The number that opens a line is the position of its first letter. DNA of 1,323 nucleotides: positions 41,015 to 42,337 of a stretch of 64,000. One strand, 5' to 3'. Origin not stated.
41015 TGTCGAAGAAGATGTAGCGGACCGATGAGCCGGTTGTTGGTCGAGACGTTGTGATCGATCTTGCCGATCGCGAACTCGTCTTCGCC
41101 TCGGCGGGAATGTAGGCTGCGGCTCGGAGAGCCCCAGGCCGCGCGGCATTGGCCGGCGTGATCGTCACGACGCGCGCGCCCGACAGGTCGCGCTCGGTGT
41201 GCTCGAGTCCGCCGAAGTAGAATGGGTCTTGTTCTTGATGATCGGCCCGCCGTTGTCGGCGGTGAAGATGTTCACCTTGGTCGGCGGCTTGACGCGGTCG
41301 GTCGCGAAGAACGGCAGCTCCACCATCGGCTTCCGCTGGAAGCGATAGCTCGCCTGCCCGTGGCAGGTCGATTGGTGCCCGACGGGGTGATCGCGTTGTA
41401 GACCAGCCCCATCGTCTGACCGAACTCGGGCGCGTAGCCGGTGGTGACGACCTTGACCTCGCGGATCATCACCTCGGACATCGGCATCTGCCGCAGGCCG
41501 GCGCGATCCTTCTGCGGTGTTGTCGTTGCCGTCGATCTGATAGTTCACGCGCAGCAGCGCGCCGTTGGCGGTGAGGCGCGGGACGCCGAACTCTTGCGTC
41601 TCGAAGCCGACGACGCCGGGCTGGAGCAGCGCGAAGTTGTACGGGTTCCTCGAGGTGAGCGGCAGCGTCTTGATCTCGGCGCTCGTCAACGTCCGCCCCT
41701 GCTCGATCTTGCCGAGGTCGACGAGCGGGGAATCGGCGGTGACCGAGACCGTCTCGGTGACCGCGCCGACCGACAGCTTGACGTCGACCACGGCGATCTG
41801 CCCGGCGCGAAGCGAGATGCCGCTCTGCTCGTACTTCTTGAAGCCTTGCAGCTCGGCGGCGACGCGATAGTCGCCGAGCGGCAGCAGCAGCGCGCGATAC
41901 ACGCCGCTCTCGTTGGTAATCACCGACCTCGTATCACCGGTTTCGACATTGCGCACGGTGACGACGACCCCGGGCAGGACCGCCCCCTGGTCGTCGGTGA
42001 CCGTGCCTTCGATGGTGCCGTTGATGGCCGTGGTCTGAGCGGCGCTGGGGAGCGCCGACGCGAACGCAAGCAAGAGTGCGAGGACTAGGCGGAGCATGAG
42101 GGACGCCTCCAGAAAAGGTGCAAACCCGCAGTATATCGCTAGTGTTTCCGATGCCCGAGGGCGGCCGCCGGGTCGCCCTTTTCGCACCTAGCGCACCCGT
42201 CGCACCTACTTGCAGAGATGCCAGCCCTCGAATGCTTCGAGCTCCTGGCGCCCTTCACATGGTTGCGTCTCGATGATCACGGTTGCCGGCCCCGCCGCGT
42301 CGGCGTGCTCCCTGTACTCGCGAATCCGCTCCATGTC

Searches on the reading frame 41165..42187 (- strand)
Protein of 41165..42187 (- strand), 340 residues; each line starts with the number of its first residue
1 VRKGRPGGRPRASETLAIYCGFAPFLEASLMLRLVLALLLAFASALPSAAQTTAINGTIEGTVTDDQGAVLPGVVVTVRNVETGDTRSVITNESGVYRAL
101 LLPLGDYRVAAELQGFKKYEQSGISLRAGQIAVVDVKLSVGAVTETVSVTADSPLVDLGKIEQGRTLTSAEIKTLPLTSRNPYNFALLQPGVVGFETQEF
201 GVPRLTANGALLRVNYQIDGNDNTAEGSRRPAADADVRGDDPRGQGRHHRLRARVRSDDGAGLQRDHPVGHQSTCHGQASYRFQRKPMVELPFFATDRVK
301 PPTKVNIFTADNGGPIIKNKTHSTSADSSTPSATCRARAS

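Call 12: search_protein_families(library=pfam, proteins=[window:41165-42187:-])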
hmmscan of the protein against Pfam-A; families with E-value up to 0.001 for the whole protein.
window:41165-42187:- (340 aa): 2 families
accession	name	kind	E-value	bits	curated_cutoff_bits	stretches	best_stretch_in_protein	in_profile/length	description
PF13620.12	CarboxypepD_reg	-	2.7e-21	76.1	32.3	1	58-139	1-82/82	Carboxypeptidase regulatory-like domain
PF13715.12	CarbopepD_reg_2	-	2.2e-05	24.9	32.2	1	59-130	1-68/88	CarboxypepD_reg-like domain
